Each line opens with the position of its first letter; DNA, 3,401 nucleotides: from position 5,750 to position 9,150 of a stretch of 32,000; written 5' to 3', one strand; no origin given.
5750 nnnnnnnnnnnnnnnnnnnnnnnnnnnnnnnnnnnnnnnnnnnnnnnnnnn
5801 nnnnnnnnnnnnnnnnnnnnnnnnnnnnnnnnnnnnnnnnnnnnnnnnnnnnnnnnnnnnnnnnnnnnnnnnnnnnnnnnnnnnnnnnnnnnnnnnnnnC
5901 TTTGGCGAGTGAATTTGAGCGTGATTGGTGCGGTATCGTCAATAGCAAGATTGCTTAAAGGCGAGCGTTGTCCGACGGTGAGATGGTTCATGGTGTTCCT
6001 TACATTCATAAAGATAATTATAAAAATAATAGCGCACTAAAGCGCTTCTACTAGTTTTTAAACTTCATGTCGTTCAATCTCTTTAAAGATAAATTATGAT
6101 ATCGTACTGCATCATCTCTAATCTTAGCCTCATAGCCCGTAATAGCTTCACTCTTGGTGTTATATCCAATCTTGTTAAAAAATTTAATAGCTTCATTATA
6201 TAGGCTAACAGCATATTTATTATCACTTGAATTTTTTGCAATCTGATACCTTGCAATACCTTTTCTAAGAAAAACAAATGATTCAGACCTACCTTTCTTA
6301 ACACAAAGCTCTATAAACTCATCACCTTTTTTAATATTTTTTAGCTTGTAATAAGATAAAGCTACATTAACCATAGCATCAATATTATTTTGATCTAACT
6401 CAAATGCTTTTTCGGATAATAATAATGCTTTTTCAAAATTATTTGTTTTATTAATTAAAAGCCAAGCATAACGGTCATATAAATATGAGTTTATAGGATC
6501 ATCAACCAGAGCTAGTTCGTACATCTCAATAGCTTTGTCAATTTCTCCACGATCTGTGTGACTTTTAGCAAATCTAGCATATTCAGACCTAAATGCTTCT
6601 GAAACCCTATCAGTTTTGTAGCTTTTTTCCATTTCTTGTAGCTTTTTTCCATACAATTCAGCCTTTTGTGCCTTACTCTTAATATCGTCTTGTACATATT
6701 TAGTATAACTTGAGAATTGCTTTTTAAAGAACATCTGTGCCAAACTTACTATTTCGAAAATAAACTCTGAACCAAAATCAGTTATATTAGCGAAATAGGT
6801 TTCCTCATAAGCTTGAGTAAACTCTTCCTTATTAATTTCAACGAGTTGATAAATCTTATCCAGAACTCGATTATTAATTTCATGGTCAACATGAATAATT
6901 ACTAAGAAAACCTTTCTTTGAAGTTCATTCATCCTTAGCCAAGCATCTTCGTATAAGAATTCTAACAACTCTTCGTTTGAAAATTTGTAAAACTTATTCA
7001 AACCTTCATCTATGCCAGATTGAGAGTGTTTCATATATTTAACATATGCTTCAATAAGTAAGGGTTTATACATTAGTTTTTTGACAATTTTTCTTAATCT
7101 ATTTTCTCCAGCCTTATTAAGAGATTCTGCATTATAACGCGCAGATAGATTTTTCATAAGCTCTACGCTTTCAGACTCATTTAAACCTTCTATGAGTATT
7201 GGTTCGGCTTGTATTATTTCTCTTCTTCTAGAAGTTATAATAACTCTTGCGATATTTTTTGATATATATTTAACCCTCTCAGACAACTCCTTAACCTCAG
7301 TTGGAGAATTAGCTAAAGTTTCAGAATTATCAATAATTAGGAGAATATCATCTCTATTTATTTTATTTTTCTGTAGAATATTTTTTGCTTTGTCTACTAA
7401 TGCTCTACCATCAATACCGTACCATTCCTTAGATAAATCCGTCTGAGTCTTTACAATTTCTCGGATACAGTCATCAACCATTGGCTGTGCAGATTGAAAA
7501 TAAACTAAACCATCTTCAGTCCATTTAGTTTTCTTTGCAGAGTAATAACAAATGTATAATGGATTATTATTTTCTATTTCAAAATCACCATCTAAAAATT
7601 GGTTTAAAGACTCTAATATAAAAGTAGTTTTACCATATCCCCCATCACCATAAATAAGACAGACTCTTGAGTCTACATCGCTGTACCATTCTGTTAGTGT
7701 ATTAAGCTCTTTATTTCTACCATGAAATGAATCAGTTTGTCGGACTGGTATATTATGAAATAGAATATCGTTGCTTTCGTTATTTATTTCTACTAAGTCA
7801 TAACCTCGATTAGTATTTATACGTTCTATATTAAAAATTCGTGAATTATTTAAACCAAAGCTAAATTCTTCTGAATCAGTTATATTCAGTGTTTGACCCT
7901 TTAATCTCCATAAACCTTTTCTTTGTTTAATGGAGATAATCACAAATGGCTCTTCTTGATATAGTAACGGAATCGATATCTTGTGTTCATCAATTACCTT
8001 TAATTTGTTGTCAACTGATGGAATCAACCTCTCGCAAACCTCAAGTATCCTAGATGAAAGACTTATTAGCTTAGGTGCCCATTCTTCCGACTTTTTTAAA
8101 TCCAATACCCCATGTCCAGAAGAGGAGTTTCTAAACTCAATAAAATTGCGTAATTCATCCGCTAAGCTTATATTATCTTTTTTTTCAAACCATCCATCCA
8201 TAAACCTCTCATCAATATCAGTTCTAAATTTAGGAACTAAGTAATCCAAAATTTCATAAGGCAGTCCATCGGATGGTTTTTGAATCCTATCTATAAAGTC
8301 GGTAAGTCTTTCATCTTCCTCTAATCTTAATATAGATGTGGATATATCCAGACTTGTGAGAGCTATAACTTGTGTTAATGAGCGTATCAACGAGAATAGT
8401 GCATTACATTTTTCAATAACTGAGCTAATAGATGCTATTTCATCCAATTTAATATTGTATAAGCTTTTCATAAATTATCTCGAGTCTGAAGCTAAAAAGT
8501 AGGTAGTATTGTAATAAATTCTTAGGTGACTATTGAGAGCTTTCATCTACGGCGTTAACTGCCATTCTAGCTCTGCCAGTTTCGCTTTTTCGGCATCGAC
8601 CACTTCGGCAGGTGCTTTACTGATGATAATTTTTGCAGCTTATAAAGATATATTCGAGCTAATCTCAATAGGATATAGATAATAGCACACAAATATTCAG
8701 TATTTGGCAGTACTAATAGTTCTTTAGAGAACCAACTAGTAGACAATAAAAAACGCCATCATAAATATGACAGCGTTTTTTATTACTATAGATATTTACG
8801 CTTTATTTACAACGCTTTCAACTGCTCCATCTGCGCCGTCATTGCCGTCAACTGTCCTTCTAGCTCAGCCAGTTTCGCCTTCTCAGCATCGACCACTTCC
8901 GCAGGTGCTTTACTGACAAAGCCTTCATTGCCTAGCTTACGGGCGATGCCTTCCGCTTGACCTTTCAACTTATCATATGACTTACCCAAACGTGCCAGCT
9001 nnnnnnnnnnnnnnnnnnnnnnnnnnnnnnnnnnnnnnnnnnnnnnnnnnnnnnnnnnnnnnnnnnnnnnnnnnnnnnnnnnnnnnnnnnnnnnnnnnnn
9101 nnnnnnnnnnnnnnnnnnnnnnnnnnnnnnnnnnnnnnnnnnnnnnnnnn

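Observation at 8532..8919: Decayed second copy of the valS 3' end beside the STAND gene, differing mainly at synonymous sites: a scar of island insertion or cassette replacement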

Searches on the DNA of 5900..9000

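Call 35: search_rna_families(source=window, start=5900, end=9000, threshold=evalue, max_evalue=1)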
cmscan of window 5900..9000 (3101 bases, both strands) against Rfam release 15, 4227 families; matches with E-value up to 1: 0.
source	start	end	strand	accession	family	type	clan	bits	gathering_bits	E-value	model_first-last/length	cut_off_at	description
